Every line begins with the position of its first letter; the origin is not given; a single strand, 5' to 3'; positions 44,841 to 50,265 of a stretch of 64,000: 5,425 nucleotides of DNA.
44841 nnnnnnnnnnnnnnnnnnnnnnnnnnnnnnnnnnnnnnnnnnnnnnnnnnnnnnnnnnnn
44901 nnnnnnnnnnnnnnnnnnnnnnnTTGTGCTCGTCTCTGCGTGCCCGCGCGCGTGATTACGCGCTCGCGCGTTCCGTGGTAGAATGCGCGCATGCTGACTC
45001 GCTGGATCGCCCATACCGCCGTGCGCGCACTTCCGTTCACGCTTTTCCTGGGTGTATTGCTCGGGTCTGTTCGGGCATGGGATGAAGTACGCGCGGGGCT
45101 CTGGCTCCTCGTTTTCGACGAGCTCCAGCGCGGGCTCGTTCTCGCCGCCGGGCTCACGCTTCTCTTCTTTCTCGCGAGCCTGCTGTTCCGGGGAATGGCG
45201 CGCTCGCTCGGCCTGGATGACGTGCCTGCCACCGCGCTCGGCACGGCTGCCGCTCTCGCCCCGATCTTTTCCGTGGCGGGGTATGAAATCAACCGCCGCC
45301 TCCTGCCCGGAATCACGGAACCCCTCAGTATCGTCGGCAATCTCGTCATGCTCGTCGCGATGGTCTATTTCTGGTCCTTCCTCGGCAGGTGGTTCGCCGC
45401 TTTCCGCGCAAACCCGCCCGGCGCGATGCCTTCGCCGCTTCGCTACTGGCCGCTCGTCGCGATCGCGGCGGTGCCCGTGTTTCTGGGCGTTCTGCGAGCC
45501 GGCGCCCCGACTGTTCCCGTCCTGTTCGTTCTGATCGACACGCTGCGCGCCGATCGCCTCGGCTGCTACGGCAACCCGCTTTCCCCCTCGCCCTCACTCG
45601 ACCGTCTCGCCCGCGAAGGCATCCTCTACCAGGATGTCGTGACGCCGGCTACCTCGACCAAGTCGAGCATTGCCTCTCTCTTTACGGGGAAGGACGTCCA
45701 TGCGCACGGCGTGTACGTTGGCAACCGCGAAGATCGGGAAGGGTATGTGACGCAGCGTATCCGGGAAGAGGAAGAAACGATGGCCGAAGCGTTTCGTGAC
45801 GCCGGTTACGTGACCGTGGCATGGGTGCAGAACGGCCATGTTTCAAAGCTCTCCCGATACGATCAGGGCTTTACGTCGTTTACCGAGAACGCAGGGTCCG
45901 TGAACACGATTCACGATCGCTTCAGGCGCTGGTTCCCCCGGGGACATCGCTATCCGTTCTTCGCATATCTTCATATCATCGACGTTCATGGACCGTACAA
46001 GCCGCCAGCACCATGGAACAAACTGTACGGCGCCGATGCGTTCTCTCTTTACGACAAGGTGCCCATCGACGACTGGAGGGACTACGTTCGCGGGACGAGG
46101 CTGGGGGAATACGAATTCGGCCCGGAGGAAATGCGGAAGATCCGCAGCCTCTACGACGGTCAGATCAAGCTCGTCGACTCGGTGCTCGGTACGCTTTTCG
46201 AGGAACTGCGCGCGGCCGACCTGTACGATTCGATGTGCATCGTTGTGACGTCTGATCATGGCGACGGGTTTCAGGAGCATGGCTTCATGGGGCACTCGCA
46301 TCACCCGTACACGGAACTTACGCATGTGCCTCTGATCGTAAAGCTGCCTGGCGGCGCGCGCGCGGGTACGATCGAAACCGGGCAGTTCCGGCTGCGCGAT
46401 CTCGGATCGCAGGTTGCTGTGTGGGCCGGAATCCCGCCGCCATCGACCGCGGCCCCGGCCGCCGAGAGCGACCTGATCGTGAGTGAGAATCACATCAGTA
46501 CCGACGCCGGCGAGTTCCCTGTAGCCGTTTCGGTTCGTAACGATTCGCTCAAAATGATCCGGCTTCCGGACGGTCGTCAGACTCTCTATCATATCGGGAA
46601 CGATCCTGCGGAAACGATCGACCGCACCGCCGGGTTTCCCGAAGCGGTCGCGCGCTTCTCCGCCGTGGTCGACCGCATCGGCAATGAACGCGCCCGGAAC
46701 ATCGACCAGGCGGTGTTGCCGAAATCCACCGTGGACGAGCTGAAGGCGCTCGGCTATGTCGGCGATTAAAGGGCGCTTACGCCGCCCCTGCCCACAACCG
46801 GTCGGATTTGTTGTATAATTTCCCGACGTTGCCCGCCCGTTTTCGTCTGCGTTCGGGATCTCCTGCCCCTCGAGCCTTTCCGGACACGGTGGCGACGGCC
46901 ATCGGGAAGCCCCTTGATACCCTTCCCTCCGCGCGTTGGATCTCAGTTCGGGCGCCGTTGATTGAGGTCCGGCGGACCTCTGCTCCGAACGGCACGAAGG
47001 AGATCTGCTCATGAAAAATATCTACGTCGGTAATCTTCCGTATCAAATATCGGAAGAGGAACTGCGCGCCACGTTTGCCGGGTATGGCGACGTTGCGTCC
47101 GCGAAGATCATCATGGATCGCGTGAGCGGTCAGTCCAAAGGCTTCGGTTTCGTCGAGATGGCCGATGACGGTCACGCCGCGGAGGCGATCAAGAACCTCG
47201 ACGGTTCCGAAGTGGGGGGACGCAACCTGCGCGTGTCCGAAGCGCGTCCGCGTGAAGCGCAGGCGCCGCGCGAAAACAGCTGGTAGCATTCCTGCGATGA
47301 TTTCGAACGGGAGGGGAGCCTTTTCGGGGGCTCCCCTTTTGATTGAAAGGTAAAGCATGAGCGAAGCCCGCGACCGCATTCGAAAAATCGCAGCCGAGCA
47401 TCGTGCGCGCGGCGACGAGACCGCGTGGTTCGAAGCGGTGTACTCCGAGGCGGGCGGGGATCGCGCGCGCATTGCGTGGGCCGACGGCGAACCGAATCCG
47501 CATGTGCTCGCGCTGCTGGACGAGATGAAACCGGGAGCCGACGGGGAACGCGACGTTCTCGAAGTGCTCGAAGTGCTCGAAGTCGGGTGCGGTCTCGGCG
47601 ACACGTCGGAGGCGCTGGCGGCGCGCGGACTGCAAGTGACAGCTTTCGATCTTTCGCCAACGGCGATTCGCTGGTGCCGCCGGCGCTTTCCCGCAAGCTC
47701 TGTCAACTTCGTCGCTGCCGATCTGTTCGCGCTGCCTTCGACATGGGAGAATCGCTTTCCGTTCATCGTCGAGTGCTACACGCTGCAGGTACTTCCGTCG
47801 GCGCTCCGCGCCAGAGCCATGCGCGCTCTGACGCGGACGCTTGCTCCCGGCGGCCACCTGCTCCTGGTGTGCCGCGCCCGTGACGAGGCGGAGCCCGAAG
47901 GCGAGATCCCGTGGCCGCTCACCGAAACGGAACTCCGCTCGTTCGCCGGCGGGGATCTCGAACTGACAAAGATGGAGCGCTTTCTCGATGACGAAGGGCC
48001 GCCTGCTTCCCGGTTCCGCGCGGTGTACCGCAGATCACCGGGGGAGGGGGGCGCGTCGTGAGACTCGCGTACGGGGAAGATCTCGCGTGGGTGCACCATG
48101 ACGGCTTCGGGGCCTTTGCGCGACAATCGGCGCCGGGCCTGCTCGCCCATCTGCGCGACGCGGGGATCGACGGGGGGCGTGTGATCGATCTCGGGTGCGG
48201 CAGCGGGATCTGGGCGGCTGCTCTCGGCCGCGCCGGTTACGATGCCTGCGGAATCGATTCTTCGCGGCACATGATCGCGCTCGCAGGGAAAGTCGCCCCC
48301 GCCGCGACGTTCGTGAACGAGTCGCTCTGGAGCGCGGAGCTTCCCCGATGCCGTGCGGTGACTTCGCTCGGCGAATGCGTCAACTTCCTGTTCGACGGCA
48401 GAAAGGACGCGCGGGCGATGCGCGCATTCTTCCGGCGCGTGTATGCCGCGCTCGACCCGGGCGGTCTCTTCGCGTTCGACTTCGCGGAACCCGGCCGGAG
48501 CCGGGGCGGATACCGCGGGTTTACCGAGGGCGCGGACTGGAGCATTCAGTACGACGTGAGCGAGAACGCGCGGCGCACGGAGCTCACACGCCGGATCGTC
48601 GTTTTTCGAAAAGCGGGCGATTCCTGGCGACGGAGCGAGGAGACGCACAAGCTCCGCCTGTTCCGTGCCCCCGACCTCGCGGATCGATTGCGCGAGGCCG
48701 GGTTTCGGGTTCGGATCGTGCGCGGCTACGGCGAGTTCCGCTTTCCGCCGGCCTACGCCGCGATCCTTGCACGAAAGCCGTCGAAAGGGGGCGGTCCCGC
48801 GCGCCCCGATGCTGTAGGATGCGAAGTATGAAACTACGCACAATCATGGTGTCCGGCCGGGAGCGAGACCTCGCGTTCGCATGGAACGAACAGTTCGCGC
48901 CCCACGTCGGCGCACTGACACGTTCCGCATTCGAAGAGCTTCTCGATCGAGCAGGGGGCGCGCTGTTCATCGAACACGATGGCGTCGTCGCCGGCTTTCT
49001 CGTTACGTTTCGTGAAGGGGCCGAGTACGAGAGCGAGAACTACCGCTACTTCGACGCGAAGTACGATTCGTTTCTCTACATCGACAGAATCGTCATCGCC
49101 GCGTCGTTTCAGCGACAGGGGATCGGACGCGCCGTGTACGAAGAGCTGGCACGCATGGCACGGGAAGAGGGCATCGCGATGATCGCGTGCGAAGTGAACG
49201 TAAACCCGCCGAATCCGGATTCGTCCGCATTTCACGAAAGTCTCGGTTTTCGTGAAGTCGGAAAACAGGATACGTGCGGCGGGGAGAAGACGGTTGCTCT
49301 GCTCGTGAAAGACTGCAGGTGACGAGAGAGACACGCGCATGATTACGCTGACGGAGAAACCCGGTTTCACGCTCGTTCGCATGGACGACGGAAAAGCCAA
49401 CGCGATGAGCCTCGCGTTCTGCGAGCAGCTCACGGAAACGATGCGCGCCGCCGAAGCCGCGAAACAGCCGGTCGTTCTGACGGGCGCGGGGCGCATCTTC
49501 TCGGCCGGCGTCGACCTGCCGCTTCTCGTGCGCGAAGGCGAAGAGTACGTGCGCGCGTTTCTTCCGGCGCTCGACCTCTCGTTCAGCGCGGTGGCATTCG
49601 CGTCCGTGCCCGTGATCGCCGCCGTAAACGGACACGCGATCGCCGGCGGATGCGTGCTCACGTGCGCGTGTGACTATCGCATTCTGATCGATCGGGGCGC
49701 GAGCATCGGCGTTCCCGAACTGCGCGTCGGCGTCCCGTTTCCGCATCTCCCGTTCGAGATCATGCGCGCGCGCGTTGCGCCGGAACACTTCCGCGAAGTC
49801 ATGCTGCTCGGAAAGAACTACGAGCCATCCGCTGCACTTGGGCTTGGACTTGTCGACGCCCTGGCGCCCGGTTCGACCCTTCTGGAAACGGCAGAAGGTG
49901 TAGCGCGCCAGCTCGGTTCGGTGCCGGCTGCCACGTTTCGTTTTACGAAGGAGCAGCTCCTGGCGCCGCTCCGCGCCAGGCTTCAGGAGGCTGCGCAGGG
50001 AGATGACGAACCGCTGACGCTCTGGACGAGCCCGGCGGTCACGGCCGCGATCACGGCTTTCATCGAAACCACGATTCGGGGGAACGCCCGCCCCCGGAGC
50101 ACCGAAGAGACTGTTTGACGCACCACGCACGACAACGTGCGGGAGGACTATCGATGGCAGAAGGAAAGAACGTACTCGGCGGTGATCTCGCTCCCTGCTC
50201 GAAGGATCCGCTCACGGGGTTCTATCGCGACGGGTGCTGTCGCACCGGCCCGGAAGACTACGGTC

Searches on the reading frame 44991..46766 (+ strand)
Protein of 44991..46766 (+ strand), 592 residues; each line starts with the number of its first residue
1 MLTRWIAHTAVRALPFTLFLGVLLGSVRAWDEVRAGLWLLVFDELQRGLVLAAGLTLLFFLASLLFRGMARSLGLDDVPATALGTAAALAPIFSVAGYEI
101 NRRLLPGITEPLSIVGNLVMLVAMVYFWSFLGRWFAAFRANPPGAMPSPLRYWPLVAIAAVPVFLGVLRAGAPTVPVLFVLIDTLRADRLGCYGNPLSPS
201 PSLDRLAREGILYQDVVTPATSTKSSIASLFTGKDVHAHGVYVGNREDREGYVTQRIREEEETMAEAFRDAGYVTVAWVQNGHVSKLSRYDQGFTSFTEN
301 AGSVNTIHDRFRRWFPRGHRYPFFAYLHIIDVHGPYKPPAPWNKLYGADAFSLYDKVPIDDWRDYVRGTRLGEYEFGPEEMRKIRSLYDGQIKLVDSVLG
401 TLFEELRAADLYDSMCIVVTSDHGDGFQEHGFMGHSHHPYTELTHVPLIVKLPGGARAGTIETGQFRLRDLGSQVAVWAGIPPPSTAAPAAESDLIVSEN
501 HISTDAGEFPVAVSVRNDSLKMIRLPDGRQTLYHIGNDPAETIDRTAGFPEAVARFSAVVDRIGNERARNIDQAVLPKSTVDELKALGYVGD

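Call 59: search_protein_families(library=pfam, proteins=[window:44991-46766:+], max_evalue=0.0001)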
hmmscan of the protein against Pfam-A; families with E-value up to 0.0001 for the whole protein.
window:44991-46766:+ (592 aa): 2 families
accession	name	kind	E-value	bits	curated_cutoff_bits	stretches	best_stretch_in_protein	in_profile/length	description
PF00884.28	Sulfatase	-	6.4e-40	137.8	25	1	177-480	3-300/301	Sulfatase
PF01663.27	Phosphodiest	-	1.6e-10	41.5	23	0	376-424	177-220/342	Type I phosphodiesterase / nucleotide pyrophosphatase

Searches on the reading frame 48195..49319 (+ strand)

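Call 59: search_protein_families(library=pfam, proteins=[window:48195-49319:+], max_evalue=0.0001)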
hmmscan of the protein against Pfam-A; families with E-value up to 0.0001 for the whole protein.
window:48195-49319:+ (375 aa): 4 families
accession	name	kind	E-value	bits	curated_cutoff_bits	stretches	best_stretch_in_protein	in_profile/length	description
PF00583.31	Acetyltransf_1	-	4e-13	50.1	20.7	1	245-352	24-116/116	Acetyltransferase (GNAT) family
PF13508.13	Acetyltransf_7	-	1.9e-08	35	27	1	257-354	5-84/84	Acetyltransferase (GNAT) domain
PF13673.13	Acetyltransf_10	-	4.7e-08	33.5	23.6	1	295-360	53-115/128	Acetyltransferase (GNAT) domain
PF08445.16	FR47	-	8.8e-05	22.9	22.1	0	297-355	25-80/86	FR47-like protein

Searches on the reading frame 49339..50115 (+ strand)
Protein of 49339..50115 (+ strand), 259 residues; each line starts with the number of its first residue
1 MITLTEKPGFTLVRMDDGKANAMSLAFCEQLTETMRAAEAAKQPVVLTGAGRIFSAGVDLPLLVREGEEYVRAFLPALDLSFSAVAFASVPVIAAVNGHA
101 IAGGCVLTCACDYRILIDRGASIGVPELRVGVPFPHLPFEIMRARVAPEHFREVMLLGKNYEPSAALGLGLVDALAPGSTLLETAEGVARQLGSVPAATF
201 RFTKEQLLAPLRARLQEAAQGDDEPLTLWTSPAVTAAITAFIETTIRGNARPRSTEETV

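Call 92: search_protein_families(library=pfam, proteins=[window:49339-50115:+], max_evalue=0.001)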
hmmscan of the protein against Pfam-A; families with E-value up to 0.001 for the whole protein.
window:49339-50115:+ (259 aa): 2 families
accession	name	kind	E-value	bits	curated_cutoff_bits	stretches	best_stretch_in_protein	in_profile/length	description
PF00378.25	ECH_1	-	7.3e-36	124.2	27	1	9-244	5-243/251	Enoyl-CoA hydratase/isomerase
PF16113.10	ECH_2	-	9.5e-12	45.5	27.2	1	19-190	11-186/335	Enoyl-CoA hydratase/isomerase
